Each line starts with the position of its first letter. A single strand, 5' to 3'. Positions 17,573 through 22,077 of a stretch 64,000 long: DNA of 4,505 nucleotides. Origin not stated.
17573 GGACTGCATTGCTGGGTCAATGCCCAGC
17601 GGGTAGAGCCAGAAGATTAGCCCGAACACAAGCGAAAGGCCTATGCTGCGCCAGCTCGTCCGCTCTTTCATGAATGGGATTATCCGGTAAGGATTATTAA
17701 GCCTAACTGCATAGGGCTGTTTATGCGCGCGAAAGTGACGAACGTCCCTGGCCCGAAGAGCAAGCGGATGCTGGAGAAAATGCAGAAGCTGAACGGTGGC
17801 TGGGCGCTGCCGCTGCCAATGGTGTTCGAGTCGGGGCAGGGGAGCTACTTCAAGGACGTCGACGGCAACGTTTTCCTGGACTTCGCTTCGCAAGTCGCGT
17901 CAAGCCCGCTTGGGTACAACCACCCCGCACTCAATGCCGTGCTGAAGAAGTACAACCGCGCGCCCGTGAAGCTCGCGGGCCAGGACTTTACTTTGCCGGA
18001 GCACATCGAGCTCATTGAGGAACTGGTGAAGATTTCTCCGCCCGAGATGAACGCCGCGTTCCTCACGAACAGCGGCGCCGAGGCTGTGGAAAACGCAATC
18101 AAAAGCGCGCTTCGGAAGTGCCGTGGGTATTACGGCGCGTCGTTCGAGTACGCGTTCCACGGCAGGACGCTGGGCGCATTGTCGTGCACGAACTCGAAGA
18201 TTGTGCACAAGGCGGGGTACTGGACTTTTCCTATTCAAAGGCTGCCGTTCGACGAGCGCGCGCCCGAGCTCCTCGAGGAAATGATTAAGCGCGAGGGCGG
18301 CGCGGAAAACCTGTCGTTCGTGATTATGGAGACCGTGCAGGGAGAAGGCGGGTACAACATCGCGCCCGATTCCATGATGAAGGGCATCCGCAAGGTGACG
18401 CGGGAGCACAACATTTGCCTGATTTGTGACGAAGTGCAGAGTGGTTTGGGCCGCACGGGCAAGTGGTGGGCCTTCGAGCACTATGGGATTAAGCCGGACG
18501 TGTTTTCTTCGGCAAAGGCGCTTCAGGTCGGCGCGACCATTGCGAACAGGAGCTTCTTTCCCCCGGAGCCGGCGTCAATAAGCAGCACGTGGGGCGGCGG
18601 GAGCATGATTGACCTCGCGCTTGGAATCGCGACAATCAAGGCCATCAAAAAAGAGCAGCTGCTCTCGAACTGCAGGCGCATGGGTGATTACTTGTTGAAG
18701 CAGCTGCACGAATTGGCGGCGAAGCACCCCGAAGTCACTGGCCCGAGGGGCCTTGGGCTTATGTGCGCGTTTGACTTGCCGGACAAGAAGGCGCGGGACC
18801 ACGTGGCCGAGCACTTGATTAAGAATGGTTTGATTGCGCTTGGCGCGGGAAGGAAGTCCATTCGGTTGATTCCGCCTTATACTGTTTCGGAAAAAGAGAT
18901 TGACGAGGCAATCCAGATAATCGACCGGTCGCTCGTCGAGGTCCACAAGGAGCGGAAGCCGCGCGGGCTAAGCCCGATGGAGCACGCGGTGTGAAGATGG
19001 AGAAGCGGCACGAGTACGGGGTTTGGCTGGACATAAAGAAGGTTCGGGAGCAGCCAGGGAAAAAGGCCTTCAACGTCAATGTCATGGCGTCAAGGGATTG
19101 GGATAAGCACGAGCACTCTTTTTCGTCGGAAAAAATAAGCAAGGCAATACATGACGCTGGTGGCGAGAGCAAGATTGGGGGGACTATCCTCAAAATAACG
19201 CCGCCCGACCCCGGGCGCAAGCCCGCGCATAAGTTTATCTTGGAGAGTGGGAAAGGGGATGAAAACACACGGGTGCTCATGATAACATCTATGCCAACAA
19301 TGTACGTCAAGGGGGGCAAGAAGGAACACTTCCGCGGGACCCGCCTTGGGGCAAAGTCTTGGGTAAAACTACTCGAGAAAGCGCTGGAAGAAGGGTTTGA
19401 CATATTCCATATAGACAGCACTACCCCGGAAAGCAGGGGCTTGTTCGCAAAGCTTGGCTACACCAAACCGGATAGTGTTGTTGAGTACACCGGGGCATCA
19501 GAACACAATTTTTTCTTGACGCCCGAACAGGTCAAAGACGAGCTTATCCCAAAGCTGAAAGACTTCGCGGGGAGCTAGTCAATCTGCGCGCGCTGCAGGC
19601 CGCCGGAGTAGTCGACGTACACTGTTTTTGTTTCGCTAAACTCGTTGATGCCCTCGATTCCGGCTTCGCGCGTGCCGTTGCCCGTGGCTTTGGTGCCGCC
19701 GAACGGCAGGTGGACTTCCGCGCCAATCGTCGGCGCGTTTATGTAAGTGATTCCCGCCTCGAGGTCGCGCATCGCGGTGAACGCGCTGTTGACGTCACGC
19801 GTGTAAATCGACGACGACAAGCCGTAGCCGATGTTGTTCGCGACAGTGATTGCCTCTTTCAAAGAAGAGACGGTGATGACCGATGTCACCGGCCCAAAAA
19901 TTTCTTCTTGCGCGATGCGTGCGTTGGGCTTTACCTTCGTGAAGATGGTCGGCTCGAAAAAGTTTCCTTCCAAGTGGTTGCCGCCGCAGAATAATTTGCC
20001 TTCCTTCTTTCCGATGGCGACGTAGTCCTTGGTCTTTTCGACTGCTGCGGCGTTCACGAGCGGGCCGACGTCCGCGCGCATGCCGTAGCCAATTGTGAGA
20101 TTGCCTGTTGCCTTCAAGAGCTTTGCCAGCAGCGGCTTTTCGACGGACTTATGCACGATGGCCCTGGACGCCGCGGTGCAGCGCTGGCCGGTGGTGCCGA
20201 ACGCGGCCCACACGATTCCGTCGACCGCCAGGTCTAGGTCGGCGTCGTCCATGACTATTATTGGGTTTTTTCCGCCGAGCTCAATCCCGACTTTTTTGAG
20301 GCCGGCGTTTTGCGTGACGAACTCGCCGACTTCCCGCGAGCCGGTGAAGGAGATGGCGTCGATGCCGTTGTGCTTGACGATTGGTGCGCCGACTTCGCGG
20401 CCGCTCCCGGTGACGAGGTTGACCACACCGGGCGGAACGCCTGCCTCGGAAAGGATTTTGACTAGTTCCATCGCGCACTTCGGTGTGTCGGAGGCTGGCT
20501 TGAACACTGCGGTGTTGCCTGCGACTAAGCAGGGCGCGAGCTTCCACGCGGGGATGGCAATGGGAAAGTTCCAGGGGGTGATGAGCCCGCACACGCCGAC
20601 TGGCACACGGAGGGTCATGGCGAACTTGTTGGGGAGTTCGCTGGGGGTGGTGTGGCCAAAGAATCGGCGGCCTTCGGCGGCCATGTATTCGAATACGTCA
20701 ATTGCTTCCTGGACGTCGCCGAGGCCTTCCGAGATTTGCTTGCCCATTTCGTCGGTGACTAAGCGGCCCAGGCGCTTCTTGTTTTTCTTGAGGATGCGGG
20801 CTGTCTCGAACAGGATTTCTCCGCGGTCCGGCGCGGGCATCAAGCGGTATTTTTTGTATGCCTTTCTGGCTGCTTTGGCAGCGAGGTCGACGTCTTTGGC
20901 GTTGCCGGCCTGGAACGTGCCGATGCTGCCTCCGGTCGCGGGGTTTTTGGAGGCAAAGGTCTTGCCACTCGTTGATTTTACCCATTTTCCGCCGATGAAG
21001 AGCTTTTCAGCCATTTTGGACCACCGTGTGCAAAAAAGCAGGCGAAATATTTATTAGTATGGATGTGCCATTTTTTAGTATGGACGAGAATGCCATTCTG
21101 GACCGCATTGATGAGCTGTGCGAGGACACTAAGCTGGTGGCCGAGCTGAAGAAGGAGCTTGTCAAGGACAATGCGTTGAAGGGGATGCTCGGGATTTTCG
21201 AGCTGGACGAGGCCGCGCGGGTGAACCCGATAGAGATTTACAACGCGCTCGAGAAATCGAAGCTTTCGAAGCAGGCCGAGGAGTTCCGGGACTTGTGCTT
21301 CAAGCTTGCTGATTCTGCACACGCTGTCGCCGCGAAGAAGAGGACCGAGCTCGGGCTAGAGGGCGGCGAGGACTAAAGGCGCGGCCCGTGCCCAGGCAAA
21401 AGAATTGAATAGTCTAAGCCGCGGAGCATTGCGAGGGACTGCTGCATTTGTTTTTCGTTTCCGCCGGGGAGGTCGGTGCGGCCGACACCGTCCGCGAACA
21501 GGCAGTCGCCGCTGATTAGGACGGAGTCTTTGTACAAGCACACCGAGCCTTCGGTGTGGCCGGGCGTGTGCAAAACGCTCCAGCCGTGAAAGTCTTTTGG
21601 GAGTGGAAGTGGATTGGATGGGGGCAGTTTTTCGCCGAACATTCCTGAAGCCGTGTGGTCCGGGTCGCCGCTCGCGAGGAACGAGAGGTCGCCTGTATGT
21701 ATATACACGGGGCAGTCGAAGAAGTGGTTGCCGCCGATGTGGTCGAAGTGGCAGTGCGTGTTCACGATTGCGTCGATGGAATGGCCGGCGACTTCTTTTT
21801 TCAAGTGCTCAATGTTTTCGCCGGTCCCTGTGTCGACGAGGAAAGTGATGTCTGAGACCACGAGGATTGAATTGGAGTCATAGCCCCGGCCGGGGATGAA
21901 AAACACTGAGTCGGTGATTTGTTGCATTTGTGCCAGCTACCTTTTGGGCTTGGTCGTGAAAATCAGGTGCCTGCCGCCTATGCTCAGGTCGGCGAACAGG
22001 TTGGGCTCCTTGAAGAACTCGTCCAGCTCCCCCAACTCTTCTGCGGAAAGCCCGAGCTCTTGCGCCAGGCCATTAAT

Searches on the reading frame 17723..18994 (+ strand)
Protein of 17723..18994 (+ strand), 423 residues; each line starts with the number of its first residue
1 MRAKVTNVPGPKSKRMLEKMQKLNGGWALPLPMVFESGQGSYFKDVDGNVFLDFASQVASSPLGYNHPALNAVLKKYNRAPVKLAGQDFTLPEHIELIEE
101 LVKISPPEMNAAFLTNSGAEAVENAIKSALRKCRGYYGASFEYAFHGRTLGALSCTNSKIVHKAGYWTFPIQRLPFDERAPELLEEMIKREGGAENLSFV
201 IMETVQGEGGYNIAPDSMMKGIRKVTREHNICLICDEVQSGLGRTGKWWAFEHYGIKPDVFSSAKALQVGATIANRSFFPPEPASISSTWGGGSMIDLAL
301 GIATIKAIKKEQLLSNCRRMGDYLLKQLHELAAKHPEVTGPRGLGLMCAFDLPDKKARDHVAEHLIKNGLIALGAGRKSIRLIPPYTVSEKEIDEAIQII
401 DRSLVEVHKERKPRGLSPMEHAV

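Call 5: search_protein_families(library=pfam, max_evalue=0.01, proteins=[window:17723-18994:+])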
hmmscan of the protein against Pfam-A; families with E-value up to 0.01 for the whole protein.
window:17723-18994:+ (423 aa): 1 family
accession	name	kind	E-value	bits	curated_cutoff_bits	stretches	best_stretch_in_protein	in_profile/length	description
PF00202.27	Aminotran_3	-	2.6e-88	296.9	30.5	1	30-402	8-401/403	Aminotransferase class-III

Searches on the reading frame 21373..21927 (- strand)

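Call 50: search_protein_families(library=pfam, max_evalue=0.000001, proteins=[window:21373-21927:-])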
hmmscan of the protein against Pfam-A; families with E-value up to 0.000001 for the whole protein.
window:21373-21927:- (184 aa): 1 family
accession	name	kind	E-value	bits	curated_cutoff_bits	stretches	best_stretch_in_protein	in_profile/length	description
PF00753.33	Lactamase_B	-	1.5e-23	84.2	22.7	1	15-180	3-196/196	Metallo-beta-lactamase superfamily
